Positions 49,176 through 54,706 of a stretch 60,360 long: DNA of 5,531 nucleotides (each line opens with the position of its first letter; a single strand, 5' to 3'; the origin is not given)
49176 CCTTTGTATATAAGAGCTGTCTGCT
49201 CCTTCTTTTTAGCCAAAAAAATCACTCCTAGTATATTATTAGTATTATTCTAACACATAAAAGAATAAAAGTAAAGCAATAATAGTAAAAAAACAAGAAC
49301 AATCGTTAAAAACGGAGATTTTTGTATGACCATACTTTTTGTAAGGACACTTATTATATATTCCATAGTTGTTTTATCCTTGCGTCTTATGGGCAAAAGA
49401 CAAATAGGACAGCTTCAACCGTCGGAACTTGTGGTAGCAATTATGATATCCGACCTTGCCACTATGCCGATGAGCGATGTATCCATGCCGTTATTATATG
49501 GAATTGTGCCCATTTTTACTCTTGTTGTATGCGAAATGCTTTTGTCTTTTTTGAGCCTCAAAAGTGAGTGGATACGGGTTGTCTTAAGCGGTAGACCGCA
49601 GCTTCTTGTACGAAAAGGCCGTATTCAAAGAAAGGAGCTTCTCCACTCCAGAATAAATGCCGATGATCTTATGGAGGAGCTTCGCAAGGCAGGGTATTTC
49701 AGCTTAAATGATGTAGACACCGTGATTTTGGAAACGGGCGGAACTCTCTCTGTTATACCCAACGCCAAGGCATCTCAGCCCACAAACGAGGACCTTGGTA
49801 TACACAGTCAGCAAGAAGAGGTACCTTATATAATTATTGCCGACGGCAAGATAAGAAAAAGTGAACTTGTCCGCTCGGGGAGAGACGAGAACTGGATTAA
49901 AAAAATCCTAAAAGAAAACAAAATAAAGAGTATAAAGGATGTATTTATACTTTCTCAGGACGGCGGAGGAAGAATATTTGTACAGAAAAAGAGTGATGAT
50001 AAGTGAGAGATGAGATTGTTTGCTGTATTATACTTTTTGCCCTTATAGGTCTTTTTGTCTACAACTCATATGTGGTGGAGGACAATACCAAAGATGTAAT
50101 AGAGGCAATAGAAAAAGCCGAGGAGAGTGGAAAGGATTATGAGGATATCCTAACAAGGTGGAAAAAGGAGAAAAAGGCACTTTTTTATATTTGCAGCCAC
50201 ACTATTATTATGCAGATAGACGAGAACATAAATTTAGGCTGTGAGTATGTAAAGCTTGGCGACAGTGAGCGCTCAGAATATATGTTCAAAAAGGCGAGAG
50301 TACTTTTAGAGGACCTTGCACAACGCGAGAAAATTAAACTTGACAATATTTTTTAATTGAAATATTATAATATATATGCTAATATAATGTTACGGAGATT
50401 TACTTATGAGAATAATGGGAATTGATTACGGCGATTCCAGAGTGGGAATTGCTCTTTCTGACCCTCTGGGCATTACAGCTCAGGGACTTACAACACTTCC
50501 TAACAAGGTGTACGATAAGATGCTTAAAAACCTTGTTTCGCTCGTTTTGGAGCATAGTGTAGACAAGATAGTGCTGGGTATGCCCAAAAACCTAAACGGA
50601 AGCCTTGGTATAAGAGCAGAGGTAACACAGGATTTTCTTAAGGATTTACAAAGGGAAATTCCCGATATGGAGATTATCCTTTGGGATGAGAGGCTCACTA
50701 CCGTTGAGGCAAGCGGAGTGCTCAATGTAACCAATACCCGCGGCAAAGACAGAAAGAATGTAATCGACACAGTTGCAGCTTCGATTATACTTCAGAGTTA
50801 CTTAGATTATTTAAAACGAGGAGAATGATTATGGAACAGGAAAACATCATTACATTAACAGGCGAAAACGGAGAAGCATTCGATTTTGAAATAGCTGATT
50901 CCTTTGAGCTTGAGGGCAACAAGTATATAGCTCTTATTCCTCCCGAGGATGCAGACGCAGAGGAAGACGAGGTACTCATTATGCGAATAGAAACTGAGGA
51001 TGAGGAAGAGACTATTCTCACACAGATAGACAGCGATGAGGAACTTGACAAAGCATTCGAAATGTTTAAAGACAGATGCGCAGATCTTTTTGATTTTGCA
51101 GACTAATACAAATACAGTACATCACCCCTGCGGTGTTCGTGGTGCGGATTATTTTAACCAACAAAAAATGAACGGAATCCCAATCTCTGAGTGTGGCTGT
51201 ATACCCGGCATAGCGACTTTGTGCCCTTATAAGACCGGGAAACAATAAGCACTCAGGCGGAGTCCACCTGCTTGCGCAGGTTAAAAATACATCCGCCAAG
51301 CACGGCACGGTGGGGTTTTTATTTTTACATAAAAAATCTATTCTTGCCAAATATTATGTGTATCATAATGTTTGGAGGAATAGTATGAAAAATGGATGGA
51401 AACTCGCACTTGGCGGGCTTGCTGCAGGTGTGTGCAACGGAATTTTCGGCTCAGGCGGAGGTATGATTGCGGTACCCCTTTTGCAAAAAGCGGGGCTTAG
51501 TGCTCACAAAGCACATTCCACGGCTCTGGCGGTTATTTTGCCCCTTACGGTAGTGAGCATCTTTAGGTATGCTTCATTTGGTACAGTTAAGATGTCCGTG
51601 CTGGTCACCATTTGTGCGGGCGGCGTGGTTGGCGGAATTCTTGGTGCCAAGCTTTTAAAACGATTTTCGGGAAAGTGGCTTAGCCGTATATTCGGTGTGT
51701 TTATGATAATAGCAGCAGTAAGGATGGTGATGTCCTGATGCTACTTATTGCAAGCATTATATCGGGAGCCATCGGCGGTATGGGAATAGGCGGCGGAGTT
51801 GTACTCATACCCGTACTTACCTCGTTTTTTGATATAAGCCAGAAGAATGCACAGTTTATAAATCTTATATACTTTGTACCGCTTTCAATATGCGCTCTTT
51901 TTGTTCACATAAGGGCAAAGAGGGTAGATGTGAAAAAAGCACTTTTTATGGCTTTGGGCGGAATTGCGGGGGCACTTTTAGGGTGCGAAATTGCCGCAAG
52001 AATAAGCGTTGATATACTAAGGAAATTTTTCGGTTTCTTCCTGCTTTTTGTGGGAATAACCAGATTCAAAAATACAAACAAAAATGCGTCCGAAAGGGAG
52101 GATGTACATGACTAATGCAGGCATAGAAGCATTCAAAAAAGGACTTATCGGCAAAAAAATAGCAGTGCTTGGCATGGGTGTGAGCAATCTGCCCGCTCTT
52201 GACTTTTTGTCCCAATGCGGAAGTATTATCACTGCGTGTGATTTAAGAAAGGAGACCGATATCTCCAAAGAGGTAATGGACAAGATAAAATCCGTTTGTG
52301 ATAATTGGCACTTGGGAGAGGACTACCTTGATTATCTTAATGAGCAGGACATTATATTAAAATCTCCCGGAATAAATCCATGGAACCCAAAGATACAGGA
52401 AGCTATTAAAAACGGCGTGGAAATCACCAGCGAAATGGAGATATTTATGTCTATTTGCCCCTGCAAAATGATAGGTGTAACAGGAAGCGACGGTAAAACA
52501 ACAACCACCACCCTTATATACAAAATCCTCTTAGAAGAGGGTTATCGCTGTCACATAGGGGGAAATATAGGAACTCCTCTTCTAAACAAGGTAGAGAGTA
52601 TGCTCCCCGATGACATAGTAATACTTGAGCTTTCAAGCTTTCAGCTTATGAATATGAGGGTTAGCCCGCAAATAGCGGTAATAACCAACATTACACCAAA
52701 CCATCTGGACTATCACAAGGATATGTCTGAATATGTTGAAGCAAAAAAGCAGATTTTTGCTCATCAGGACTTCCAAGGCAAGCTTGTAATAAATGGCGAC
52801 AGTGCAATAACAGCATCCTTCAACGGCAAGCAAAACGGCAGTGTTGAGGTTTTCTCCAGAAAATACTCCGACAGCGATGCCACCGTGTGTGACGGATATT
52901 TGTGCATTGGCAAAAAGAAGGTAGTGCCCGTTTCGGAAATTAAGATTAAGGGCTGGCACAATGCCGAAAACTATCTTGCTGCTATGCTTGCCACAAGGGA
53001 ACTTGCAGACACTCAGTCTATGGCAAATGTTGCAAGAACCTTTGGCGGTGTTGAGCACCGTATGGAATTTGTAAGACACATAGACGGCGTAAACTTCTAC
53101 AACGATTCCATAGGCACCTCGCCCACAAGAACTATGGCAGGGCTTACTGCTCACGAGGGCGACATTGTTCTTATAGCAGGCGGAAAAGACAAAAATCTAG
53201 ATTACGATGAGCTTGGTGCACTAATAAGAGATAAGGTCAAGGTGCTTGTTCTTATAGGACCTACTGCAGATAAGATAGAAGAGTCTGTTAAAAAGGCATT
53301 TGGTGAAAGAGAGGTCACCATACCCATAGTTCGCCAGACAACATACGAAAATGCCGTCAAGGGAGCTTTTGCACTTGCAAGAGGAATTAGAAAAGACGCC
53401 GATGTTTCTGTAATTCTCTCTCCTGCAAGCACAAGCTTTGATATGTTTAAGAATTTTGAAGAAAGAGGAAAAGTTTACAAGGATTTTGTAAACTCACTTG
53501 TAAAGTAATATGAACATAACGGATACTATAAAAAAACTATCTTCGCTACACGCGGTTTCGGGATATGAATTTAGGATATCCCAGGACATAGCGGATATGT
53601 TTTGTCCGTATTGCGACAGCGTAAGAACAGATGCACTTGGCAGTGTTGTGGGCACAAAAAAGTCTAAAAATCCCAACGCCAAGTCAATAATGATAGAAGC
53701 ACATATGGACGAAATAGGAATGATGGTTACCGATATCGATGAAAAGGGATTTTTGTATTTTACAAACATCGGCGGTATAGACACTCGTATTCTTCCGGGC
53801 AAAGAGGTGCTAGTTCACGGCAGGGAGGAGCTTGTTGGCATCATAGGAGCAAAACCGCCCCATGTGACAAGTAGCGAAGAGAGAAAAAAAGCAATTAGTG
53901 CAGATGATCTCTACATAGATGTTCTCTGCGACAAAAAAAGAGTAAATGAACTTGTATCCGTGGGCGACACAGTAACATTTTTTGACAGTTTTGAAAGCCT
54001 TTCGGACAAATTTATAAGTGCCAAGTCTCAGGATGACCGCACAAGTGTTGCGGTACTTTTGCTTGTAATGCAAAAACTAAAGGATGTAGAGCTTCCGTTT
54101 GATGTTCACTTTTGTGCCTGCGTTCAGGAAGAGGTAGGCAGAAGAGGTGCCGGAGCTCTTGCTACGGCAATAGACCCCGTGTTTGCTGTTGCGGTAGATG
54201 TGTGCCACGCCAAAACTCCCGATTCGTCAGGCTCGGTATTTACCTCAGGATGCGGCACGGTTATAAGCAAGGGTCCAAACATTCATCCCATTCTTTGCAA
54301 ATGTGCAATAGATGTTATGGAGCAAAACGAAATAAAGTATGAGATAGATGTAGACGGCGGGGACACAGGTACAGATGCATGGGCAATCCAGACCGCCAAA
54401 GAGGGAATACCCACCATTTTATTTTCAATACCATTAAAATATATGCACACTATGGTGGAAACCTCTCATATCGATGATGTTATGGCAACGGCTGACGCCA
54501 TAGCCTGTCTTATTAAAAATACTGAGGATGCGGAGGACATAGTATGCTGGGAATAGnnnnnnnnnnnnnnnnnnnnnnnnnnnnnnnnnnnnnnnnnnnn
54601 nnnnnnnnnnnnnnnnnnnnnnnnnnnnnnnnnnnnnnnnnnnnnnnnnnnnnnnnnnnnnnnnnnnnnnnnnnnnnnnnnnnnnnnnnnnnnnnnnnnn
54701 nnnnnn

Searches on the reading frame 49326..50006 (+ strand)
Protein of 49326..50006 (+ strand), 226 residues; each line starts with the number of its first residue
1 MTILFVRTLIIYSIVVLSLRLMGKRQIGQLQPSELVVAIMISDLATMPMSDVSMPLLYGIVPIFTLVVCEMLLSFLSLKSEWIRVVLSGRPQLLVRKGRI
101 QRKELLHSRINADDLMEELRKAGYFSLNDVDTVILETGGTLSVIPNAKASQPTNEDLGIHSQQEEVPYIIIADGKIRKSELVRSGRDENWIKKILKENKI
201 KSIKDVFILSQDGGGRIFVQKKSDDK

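Call 59: search_protein_families(library=pfam, proteins=[window:49326-50006:+], max_evalue=0.001)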
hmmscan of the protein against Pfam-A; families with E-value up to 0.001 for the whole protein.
window:49326-50006:+ (226 aa): 1 family
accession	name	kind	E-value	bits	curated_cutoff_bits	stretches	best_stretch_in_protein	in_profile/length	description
PF04239.17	DUF421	-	2.2e-37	127.8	23.6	1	78-210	1-127/129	YetF C-terminal domain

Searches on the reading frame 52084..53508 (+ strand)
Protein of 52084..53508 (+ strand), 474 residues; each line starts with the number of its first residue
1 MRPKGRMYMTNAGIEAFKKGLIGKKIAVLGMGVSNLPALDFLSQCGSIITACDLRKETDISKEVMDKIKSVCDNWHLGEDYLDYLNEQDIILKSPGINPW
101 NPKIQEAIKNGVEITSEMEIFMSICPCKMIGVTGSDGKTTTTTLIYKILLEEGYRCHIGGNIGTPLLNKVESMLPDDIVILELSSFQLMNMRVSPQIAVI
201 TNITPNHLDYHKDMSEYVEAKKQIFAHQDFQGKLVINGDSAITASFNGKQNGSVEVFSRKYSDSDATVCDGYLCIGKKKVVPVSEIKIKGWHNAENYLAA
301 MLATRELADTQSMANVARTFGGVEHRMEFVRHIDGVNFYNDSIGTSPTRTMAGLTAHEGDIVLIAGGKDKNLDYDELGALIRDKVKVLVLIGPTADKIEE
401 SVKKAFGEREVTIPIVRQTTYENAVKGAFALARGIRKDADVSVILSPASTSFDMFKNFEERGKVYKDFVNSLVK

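Call 59: search_protein_families(library=pfam, proteins=[window:52084-53508:+], max_evalue=0.001)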
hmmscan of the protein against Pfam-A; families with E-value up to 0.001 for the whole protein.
window:52084-53508:+ (474 aa): 3 families
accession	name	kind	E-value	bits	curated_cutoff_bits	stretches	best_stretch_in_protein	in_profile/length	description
PF08245.18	Mur_ligase_M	-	1.2e-31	110.7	24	1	132-303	1-199/200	Mur ligase middle domain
PF21799.2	MurD-like_N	-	4.5e-13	49.7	27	1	24-115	1-87/88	Mur ligase MurD-like, N-terminal domain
PF02875.26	Mur_ligase_C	-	1.8e-09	39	28.4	1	325-432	1-115/127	Mur ligase, glutamate ligase domain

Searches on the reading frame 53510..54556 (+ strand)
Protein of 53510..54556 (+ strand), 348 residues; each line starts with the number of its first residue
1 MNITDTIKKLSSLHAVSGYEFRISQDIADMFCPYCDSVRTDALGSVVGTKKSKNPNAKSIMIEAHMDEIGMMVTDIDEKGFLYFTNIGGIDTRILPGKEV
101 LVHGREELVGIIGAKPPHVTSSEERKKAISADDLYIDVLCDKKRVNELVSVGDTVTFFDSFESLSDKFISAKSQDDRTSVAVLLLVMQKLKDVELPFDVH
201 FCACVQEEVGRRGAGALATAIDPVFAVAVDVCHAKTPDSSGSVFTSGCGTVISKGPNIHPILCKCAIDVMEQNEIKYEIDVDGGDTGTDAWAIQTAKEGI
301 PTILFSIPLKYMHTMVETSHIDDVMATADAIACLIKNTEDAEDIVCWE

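Call 59: search_protein_families(library=pfam, proteins=[window:53510-54556:+], max_evalue=0.001)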
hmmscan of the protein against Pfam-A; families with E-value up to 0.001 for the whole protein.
window:53510-54556:+ (348 aa): 2 families
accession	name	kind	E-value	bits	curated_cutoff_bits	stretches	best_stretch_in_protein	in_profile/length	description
PF05343.19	Peptidase_M42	-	1.3e-81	274.3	23.2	1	44-328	1-290/292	M42 glutamyl aminopeptidase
PF01546.33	Peptidase_M20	-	1.6e-06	28.6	24.6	1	173-336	33-205/206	Peptidase family M20/M25/M40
